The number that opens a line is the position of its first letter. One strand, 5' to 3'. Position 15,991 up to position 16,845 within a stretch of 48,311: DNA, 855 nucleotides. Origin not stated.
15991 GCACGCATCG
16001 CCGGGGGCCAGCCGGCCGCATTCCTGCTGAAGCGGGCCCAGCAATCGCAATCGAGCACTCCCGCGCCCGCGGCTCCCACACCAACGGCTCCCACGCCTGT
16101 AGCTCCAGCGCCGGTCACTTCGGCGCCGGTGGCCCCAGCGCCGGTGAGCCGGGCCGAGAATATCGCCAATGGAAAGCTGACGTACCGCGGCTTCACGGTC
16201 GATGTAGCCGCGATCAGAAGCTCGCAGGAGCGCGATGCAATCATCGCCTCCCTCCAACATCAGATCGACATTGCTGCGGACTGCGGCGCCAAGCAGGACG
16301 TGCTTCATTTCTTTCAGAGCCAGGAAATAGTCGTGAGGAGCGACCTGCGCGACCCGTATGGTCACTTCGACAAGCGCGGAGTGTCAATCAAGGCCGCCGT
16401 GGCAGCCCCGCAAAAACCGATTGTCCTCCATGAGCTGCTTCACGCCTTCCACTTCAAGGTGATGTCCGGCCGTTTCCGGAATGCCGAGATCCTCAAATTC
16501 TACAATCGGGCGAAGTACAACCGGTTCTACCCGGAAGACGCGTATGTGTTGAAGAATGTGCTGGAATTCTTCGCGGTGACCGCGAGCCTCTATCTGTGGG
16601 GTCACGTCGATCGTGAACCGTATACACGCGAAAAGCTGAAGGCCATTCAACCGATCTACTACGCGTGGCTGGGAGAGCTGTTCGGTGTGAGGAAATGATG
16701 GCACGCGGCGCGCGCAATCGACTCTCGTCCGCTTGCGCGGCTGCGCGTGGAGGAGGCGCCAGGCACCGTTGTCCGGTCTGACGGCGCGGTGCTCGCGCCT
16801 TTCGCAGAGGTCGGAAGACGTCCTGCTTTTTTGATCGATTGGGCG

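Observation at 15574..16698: Secreted protein with a toxin-like gluzincin signature: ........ plus EFFA 45 residues downstream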

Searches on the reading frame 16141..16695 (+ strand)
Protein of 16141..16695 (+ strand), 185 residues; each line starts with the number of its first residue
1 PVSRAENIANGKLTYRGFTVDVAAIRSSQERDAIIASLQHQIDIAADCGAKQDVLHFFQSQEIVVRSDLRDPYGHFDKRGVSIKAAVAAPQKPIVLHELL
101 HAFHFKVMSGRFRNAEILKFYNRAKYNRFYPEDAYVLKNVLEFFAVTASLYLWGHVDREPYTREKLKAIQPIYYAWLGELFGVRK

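Call 3: search_protein_families(library=pfam, proteins=[window:16141-16695:+], max_evalue=10)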
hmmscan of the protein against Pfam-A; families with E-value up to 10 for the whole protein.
window:16141-16695:+ (185 aa): 2 families
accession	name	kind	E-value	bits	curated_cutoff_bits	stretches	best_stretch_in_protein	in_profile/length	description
PF07737.17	ATLF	-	0.0008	19.6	27.4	1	94-177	113-190/193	Anthrax toxin lethal factor, N- and C-terminal domain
PF11667.14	DUF3267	-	0.14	13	27.1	1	94-150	5-65/108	Putative zincin peptidase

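Call 4: search_protein_families(library=ncbifam, proteins=[window:16141-16695:+], max_evalue=10)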
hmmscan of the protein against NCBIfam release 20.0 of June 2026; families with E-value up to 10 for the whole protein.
window:16141-16695:+ (185 aa): 0 families

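Call 23: find_related_loci(query=A3, collection=genome_contigs, flank=6000)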
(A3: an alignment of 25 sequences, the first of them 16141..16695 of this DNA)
Query A3 (185 aa) in genome_contigs; peptide patterns used: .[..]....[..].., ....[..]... (x = any residue, [..] = any of these).
128 stretches matched a pattern; 39 encode a relative of the query (tblastn E <= 1e-3); 39 distinct loci.
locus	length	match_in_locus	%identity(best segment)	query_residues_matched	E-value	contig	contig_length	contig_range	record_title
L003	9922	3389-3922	63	10-185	9e-75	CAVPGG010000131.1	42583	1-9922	MAG: uncultured proteobacterium isolate MFD10064.bin.2.56 genome assembly, contig: contig_23154, whole genome shotgun se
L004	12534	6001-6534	62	10-185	4e-73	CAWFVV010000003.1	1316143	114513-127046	MAG: uncultured Alphaproteobacteria bacterium isolate MFD04967.bin.1.195 genome assembly, contig: contig_3909, whole gen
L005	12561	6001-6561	57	1-185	9e-71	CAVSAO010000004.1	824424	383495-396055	MAG: uncultured Alphaproteobacteria bacterium isolate MFD05705.bin.2.94 genome assembly, contig: contig_37542, whole gen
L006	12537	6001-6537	57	9-185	8e-68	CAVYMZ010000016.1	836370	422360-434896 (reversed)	MAG: uncultured Alphaproteobacteria bacterium isolate MFD05705.bin.2.82 genome assembly, contig: contig_53899, whole gen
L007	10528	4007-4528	61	13-185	3e-67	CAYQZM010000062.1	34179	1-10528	MAG TPA_asm: uncultured Rhizobium sp. isolate binchicken_co84_379 genome assembly, contig: k141_98653, whole genome shot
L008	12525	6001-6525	54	13-185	2e-65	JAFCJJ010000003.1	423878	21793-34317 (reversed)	Bradyrhizobium diazoefficiens strain SZCCT0423 NODE_3, whole genome shotgun sequence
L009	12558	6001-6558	52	3-185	9e-65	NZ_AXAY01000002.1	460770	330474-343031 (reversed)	Bradyrhizobium sp. WSM3983 YUADRAFT_scaffold_1.2_C, whole genome shotgun sequence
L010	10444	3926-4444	54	15-185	2e-63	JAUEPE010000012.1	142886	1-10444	Frankia sp. RB7 NODE_12_length_142886_cov_62.041384, whole genome shotgun sequence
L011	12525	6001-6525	53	13-185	3e-63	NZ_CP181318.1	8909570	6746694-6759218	Bradyrhizobium ganzhouense strain JCM19881 chromosome, complete genome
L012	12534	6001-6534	54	6-185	4e-63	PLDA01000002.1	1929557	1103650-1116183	MAG: Vulcanimicrobiota bacterium isolate palsa_1496 73.20111000_P3D.1_contig_17, whole genome shotgun sequence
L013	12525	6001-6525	53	13-185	2e-63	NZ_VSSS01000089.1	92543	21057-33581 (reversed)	Bradyrhizobium rifense strain CTAW71 CTAW71_S1_R1__contig_90, whole genome shotgun sequence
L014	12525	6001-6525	53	13-185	6e-63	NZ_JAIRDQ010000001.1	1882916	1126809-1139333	Bradyrhizobium sp. Oc8 scaffold1-size1882916, whole genome shotgun sequence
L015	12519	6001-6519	52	15-185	2e-62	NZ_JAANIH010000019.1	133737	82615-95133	Bradyrhizobium campsiandrae strain INPA 394B NODE_19_length_133737_cov_12.759404, whole genome shotgun sequence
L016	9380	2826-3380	51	1-185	4e-62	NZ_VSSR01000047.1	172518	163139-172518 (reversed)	Bradyrhizobium cytisi strain CTAW11 CTAW11_S1_R1__contig_48, whole genome shotgun sequence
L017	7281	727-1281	53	1-185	9e-62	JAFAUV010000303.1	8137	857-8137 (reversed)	MAG: Bradyrhizobium sp. isolate CP_BM_RX_19 BM_RX_k147_10183902, whole genome shotgun sequence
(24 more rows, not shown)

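Call 27: search_solved_structures(query=A4, max_evalue=1, show_alignments=4)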
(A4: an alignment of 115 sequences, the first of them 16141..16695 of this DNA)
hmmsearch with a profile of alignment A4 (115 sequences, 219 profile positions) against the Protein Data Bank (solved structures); distinct sequences matched with E-value up to 1: 1.
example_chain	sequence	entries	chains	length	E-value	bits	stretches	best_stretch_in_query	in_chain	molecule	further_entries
6fpc_A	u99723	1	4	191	2.5e-08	36.5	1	128-214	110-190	PRO-PRO endopeptidase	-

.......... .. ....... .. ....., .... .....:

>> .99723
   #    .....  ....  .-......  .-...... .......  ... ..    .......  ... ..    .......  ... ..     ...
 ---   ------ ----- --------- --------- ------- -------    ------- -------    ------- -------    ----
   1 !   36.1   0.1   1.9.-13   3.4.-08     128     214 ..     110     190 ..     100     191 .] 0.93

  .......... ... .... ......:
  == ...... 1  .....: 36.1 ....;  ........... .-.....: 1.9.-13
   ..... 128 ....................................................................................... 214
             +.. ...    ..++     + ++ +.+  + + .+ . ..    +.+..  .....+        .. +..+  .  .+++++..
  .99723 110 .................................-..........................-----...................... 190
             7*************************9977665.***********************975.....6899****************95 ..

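Call 35: predict_structure(alignment_id=A4)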
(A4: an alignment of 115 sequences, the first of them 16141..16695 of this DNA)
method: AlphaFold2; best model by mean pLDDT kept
length: 185 residues; sequences in the alignment: 115
mean_pLDDT: 94.6   pTM: 0.91
mean pLDDT of the five models: 94.6, 93.4, 92.7, 92.2, 91.0
residues with pLDDT >= 90: 167; 70-90: 12; 50-70: 3; < 50: 3
segments of 3 or more residues with pLDDT < 50: 1-3
pLDDT, mean of each block of 10 residues (from residue 1): 64 97 95 96 98 98 94 90 95 96 98 98 98 96 98 94 97 98 97
secondary structure, 60 per line:
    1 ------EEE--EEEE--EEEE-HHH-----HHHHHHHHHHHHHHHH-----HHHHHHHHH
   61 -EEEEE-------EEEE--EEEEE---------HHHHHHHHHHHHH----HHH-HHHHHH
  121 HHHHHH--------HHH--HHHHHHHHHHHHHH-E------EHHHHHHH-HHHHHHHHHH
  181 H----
elements in order: E7-9 E12-15 E18-21 H31-46 H52-60 E62-66 E74-77 E80-84 H94-106 H115-126 H140-153 H163-169 H171-181

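Call 39: fold_search(model_id=the predicted structure, library=pdb)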
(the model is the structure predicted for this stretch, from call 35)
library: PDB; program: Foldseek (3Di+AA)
matches with E <= 10: 142; with E <= 0.001: 8
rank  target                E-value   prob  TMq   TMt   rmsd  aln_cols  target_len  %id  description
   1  6fpc_A                7.3e-05  1.00  0.58  0.58   4.3       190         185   20  Structure of the PRO-PRO endopeptidase (PPEP-2) from Paenibacillus alvei (released 2018-05-30)
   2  6fpc_C                1.8e-04  1.00  0.51  0.50   6.6       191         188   20  Structure of the PRO-PRO endopeptidase (PPEP-2) from Paenibacillus alvei (released 2018-05-30)
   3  9g0j_B                2.0e-04  1.00  0.56  0.51   8.7       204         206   15  Structure of the PRO-PRO endopeptidase (PPEP-3) from Geobacillus thermodenitrificans (released 2025-07-16)
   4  6fpc_B                2.8e-04  1.00  0.58  0.58   4.3       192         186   20  Structure of the PRO-PRO endopeptidase (PPEP-2) from Paenibacillus alvei (released 2018-05-30)
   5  6fpc_D                3.7e-04  1.00  0.58  0.62   5.0       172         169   20  Structure of the PRO-PRO endopeptidase (PPEP-2) from Paenibacillus alvei (released 2018-05-30)
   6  9g3t_B                4.2e-04  1.00  0.58  0.53   7.5       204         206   14  Structure of the PRO-PRO endopeptidase (PPEP-3) E153A Y189F from Geobacillus thermodenitrificans (released 2025-07-23)
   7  9g0j_A                4.4e-04  1.00  0.52  0.46   7.0       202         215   15  Structure of the PRO-PRO endopeptidase (PPEP-3) from Geobacillus thermodenitrificans (released 2025-07-16)
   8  9g3t_A                6.7e-04  1.00  0.52  0.46   6.9       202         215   14  Structure of the PRO-PRO endopeptidase (PPEP-3) E153A Y189F from Geobacillus thermodenitrificans (released 2025-07-23)
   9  9g5j_D                1.1e-03  1.00  0.54  0.48   6.6       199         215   15  Structure of the PRO-PRO endopeptidase (PPEP-3) E153A Y189F in complex with substrate peptide Ac-EPLPPPP-NH2 from Geob (released 2025-07-30)
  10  9g5j_B                1.2e-03  1.00  0.52  0.48   6.5       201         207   15  Structure of the PRO-PRO endopeptidase (PPEP-3) E153A Y189F in complex with substrate peptide Ac-EPLPPPP-NH2 from Geob (released 2025-07-30)
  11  9g5j_C                2.1e-03  1.00  0.52  0.48   6.4       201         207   15  Structure of the PRO-PRO endopeptidase (PPEP-3) E153A Y189F in complex with substrate peptide Ac-EPLPPPP-NH2 from Geob (released 2025-07-30)
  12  9g5j_A                2.4e-03  1.00  0.55  0.50   4.9       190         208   15  Structure of the PRO-PRO endopeptidase (PPEP-3) E153A Y189F in complex with substrate peptide Ac-EPLPPPP-NH2 from Geob (released 2025-07-30)
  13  6r4w_B                2.7e-03  1.00  0.52  0.51   5.2       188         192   17  Crystal structure of apo PPEP-1(E143A/Y178F) in complex with substrate peptide Ac-EVNAPVP-CONH2 (released 2019-06-12)
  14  1pwu_B                5.0e-02  0.77  0.37  0.12   8.1       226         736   11  Crystal Structure of Anthrax Lethal Factor complexed with (3-(N-hydroxycarboxamido)-2-isobutylpropanoyl-Trp-methylamid (released 2004-02-03)
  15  6zxj_I                5.3e-02  0.96  0.51  0.16   5.9       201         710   13  Fully-loaded anthrax lethal toxin in its heptameric pre-pore state, in which the third lethal factor is masked out (PA (released 2020-09-02)
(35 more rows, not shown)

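Call 62: search_protein_families(library=pfam, alignment_id=A3, max_evalue=0.01)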
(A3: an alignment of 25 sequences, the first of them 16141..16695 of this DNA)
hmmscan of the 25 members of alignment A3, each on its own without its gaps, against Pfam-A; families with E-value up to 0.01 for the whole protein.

A. member 1, window:16141-16695:+ (185 aa): 1 family
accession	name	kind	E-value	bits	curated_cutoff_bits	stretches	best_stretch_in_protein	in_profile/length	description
PF07737.17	ATLF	-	0.0008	19.6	27.4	1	94-177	113-190/193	Anthrax toxin lethal factor, N- and C-terminal domain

B. families by the number of members that match (of 25 scanned): 3 families
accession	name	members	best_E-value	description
PF07737.17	ATLF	17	2e-06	Anthrax toxin lethal factor, N- and C-terminal domain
PF18894.6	PhageMetallopep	1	0.0049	Putative phage metallopeptidase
PF06187.17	DUF993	1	0.0069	Protein of unknown function (DUF993)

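Call 70: find_related_loci(query=A3, collection=metagenome_contigs, flank=3500)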
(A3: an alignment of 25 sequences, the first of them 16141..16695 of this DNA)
Query A3 (185 aa) in metagenome_contigs; peptide patterns used: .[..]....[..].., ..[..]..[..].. (x = any residue, [..] = any of these).
590 stretches matched a pattern; 98 encode a relative of the query (tblastn E <= 1e-3); the best 80 are kept; 80 distinct loci.
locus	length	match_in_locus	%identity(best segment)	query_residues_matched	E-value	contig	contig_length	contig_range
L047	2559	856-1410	70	5-185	3e-86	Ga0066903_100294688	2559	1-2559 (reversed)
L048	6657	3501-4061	59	1-185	2e-77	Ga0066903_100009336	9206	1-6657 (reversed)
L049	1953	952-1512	58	1-185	4e-80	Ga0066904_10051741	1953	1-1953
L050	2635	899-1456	64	1-185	5e-78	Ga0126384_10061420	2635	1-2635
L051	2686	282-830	61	6-185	1e-76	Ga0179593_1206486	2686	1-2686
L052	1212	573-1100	62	10-183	7e-78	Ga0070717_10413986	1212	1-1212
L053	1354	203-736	62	10-185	4e-77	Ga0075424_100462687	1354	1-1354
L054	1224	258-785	61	10-183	3e-76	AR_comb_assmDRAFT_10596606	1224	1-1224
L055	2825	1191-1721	63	9-185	3e-72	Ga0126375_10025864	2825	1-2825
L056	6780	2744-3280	60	9-185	1e-70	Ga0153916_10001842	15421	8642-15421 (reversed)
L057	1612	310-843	61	10-185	8e-74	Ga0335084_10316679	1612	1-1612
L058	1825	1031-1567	58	9-185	3e-72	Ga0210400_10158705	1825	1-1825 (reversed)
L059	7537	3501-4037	57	9-185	2e-69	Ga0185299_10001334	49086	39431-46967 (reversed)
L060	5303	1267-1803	59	9-185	5e-69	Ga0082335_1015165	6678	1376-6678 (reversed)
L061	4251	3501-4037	59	9-185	5e-69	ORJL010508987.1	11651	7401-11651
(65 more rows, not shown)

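Call 76: search_protein_families(library=pfam, proteins=[L048:1087-2874:+, L048:783-1058:+], max_evalue=0.01)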
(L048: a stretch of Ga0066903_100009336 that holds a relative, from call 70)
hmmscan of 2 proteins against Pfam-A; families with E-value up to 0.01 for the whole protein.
L048:1087-2874:+ (596 aa): 0 families

L048:783-1058:+ (92 aa): 0 families
